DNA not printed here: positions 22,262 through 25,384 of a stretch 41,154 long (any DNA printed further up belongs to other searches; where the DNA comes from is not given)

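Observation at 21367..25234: Self-contained thioamidation-type cassette: TfuA-YcaO fusion + GG sulfur carrier + E1 enzyme, no precursor gene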

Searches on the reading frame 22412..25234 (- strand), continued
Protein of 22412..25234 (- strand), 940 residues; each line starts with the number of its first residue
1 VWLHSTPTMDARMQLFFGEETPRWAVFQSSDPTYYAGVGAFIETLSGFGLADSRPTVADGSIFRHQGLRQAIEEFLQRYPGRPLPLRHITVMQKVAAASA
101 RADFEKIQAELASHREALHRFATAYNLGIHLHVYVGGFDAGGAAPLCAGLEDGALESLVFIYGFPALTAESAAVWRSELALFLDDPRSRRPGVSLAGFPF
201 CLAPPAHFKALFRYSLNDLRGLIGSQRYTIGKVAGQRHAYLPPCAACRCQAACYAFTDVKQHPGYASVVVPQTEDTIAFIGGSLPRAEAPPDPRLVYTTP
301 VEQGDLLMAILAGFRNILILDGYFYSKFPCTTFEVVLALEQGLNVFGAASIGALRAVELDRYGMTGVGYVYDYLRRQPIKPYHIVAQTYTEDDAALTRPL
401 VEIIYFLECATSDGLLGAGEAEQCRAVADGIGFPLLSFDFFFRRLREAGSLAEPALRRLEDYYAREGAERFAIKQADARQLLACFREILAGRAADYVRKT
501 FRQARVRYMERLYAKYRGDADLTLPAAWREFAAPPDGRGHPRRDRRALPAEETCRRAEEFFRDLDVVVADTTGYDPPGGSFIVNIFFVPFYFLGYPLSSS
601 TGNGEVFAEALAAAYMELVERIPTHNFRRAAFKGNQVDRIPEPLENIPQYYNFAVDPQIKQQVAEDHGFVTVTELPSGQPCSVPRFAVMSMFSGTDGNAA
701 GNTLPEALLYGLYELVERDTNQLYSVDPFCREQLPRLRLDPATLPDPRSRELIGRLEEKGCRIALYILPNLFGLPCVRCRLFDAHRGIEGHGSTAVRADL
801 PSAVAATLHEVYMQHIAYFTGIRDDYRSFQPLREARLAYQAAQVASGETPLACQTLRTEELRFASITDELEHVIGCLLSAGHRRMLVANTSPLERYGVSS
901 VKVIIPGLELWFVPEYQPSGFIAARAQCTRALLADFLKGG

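Call 20: find_encoding_contigs(protein=P0019, flank=10000, max_places=2)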
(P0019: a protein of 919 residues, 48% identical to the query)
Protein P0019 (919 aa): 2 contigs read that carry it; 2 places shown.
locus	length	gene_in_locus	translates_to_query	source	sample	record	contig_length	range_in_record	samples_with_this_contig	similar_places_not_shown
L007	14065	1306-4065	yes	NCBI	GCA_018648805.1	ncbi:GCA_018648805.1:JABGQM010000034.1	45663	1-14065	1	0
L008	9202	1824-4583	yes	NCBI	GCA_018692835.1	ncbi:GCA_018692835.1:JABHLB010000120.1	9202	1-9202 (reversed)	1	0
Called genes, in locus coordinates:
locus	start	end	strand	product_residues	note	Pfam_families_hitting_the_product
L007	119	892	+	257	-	-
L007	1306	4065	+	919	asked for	PF07812:TfuA, PF02624:YcaO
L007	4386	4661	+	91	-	PF02597:ThiS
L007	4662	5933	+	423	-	PF02624:YcaO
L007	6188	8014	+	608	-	PF04055:Radical_SAM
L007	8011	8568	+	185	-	PF04542:Sigma70_r2, PF08281:Sigma70_r4_2 (weak)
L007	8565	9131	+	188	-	-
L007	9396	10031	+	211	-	PF13271:DUF4062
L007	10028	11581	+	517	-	PF04326:SLFN_AlbA_2, PF13749:HATPase_c_4, PF21247:Fic-like_C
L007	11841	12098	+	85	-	-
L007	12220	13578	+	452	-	PF13709:DUF4159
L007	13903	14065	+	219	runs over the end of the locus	-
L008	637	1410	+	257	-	-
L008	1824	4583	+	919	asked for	PF07812:TfuA, PF02624:YcaO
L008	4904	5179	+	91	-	PF02597:ThiS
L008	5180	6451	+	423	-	PF02624:YcaO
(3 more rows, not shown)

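Call 22: search_protein_families(library=ncbifam, proteins=[L001:14076-15368:+, L001:15873-17732:+], max_evalue=0.001)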
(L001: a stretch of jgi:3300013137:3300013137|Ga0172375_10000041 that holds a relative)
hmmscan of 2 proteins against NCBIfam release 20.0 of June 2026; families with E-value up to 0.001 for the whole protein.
L001:14076-15368:+ (430 aa): 5 families
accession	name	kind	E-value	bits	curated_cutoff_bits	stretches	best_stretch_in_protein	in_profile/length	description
TIGR00702.1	TIGR00702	domain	4.9e-21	75.2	75.65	1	60-385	52-371/377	YcaO-type kinase domain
TIGR03604.1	TOMM_cyclo_SagD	subfamily_domain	1.9e-20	73.1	219.25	1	85-389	29-351/377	thiazole/oxazole-forming peptide maturase, SagD family component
TIGR03266.1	methan_mark_1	equivalog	1.1e-19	70.7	365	1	60-378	56-363/376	YcaO-related McrA-glycine thioamidation protein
NF040716.1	YcaO_for_S12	equivalog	3.4e-16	58.8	700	1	141-383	160-393/571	30S ribosomal protein S12 methylthiotransferase accessory factor YcaO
TIGR03549.1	TIGR03549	equivalog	2e-11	42.9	900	1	148-383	315-541/723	OsmC domain/YcaO domain-containing protein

L001:15873-17732:+ (619 aa): 4 families
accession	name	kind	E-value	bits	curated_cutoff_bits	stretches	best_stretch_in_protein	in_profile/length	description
TIGR03975.1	rSAM_ocin_1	subfamily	3.2e-135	452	281.85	1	10-618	1-606/606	RiPP maturation radical SAM C-methyltransferase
TIGR03471.1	HpnJ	equivalog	2.2e-08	33.4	577.6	1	152-435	83-357/472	hopanoid biosynthesis associated radical SAM protein HpnJ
NF033712.0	B12_rSAM_KedN5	subfamily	4.4e-06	25.2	700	1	136-294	61-211/624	KedN5 family methylcobalamin-dependent radical SAM C-methyltransferase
TIGR04072.2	rSAM_ladder_B12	equivalog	0.00052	18.8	360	1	275-443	181-349/443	lipid biosynthesis B12-binding/radical SAM protein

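Call 23: find_related_loci(query=A1, collection=genome_contigs, flank=10000)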
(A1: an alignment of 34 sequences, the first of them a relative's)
Query A1 (928 aa) in genome_contigs; peptide patterns used: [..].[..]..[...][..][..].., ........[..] (x = any residue, [..] = any of these).
457 stretches matched a pattern; 253 encode a relative of the query (tblastn E <= 1e-3); the best 80 are kept; 80 distinct loci.
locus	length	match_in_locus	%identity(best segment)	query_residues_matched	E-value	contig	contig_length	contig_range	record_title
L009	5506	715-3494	79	1-927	0e+0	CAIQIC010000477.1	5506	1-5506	MAG: uncultured Lentisphaerae bacterium isolate AlinenSedimentsCore2_bin-2051 genome assembly, contig: bin-2051:477/573,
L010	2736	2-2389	59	125-925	0e+0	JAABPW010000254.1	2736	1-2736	MAG: Verrucomicrobia bacterium isolate S02.Bin004 Scaffold_323, whole genome shotgun sequence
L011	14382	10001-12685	47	19-917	0e+0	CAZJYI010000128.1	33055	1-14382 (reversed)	MAG TPA_asm: uncultured Victivallales bacterium isolate binchicken_co97_160 genome assembly, contig: NODE_5339_length_33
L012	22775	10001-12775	47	1-928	0e+0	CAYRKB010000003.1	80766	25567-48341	MAG TPA_asm: uncultured Victivallales bacterium isolate SRP272421_co1_463 genome assembly, contig: NODE_384_length_80766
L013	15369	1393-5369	48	30-922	0e+0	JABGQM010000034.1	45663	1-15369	MAG: Verrucomicrobia bacterium isolate co234_bin56 co234_bin56_Ctg34, whole genome shotgun sequence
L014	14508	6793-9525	44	1-914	0e+0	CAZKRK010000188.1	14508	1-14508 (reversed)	MAG TPA_asm: uncultured Victivallales bacterium isolate binchicken_co97_363 genome assembly, contig: NODE_16717_length_1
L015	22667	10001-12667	43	23-913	0e+0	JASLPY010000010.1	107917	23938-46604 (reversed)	MAG: Kiritimatiellia bacterium isolate Arabian11_MAG_70 NODE_10_length_107917_cov_7.722978, whole genome shotgun sequenc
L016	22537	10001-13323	42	28-919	0e+0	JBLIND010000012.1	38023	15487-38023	MAG: Candidatus Omnitrophota bacterium isolate 3300053785_28 Ga0535658_0001626, whole genome shotgun sequence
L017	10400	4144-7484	42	27-919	0e+0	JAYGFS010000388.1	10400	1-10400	MAG: Verrucomicrobiota bacterium isolate OC3_3000m_MAG_21 OC3_3000m_contig_1118055, whole genome shotgun sequence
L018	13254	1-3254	42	56-919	0e+0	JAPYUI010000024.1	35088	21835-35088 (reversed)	MAG: Kiritimatiellia bacterium isolate PW8.maxbin2.208_sub PW8_1450_length_35088_cov_19.281449, whole genome shotgun seq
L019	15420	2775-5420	38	36-922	0e+0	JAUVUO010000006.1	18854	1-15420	MAG: Candidatus Omnitrophota bacterium isolate CSMAG_794 CSMAG_794_k127_163845_length_18854_cov_15.6084, whole genome sh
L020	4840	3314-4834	55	4-517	0e+0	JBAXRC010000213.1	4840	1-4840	MAG: bacterium isolate ELA573 MAG573_213, whole genome shotgun sequence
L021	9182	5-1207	58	529-925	5e-145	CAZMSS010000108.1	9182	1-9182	MAG TPA_asm: uncultured Verrucomicrobiota bacterium isolate binchicken_co2_359 genome assembly, contig: NODE_6366_length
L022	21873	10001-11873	32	261-903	9e-25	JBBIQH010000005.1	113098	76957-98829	MAG: Nitrososphaerales archaeon isolate QH2S170213_bin_321 NODE_92_length_113098_cov_4.93443, whole genome shotgun seque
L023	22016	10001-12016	36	264-901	2e-24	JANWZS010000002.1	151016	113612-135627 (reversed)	MAG: Candidatus Nitrosocaldus sp. isolate SKYG19 NODE_2_length_151016_cov_5.374906, whole genome shotgun sequence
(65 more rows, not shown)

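Call 33: search_solved_structures(query=A1, max_evalue=0.01, show_alignments=3)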
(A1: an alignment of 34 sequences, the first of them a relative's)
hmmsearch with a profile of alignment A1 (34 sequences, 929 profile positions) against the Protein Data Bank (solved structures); distinct sequences matched with E-value up to 0.01: 6.
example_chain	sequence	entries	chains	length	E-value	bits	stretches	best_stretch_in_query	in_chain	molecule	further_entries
6xp8_A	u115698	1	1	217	2.5e-35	125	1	268-483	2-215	TfuA domain-containing protein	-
6pe3_A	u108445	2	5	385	4.6e-28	101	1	589-920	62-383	Uncharacterized protein MJ1094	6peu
4bs9_A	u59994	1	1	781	1.5e-08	36.5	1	683-902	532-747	TRUD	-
4v1t_A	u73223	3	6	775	2.6e-06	29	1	686-728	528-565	LYND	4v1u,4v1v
7u58_A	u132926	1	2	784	4.8e-06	28.1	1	685-899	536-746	MusD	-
6ci7_A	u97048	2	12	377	0.0016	19.8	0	662-716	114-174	YcaO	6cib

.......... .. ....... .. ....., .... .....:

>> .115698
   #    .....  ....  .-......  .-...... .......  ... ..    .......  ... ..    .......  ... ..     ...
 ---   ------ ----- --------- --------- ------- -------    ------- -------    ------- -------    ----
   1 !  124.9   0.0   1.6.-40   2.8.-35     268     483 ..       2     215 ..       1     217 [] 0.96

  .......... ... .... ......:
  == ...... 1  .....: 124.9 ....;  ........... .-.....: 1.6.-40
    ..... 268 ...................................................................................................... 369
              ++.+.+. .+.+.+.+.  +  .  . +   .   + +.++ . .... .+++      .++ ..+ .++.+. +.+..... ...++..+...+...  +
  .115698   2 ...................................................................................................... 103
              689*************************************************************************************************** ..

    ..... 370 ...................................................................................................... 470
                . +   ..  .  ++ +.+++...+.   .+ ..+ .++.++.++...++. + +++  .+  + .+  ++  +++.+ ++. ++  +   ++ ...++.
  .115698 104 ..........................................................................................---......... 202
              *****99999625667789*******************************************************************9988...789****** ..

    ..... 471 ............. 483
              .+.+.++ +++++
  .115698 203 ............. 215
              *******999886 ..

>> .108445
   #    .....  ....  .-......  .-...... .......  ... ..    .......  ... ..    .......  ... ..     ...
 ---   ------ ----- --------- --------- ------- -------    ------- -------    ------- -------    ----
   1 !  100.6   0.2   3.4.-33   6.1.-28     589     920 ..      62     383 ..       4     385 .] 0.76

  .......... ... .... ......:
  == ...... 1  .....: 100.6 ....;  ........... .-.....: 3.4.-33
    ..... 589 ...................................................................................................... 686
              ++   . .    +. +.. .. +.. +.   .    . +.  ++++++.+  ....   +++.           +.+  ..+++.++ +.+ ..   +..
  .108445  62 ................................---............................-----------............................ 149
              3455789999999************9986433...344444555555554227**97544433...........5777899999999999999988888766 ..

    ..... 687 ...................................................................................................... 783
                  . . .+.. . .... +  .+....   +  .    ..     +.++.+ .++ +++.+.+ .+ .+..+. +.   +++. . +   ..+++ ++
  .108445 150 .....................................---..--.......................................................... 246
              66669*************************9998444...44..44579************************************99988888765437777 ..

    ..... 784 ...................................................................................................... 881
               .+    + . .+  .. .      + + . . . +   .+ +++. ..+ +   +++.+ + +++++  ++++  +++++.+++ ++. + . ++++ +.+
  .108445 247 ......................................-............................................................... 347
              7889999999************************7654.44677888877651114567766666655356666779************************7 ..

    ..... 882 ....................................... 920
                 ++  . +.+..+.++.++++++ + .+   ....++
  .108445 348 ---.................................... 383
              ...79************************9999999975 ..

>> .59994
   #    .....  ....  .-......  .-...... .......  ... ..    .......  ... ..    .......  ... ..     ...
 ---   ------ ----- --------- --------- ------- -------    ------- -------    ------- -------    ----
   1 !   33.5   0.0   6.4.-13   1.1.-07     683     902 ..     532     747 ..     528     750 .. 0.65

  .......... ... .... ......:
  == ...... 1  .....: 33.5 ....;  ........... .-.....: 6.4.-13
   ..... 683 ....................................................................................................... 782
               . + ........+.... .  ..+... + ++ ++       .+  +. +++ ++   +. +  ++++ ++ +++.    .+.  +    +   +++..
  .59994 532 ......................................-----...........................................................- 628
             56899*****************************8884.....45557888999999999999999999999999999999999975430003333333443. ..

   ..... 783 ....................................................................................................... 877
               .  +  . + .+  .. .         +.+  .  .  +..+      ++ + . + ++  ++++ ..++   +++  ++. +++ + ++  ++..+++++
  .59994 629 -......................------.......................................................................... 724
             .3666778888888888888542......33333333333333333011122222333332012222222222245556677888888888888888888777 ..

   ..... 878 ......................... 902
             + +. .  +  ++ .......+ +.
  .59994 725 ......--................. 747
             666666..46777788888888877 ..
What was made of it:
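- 22508..23431 (-): YcaO domain, with both invariant ExxER ATP/Mg motifs (YMELVER, YELVERD). MJ1094 6pe3, E 4.6e-28 (call 33).
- On TfuA (PF07812): Profile vs 6xp8, E 2.5e-35 (call 33).
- The profile also matches cyclodehydratases TruD, LynD and the peptidase MusD (call 33).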

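Call 54: find_related_loci(query=A1, collection=metagenome_contigs, flank=10000)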
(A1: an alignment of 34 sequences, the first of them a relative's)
Query A1 (928 aa) in metagenome_contigs; peptide patterns used: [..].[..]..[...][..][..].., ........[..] (x = any residue, [..] = any of these).
600 stretches matched a pattern (row limit reached: there are more); 343 encode a relative of the query (tblastn E <= 1e-3); the best 80 are kept; 80 distinct loci.
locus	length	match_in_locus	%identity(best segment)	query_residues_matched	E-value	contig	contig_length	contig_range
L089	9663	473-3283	60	1-921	0e+0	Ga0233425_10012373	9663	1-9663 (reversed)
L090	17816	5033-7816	79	1-928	0e+0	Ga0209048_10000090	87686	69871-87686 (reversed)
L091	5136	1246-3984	58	4-921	0e+0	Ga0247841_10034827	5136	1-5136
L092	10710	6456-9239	54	1-928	0e+0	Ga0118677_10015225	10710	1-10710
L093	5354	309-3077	54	4-925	0e+0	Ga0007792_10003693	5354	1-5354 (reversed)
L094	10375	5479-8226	46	1-917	0e+0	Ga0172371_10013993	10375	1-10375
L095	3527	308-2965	43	36-923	0e+0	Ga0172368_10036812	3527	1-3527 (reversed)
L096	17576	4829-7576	43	1-921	0e+0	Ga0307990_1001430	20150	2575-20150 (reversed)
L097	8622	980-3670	44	23-921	0e+0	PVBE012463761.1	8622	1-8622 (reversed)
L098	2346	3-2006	52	251-921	0e+0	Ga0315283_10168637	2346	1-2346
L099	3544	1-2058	48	235-921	0e+0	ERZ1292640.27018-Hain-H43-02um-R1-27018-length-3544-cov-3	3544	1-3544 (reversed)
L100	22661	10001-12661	40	33-925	0e+0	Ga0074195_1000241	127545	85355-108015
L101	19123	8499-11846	39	1-914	0e+0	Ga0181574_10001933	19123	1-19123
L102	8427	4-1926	50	267-909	0e+0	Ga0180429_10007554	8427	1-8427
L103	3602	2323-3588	60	1-455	0e+0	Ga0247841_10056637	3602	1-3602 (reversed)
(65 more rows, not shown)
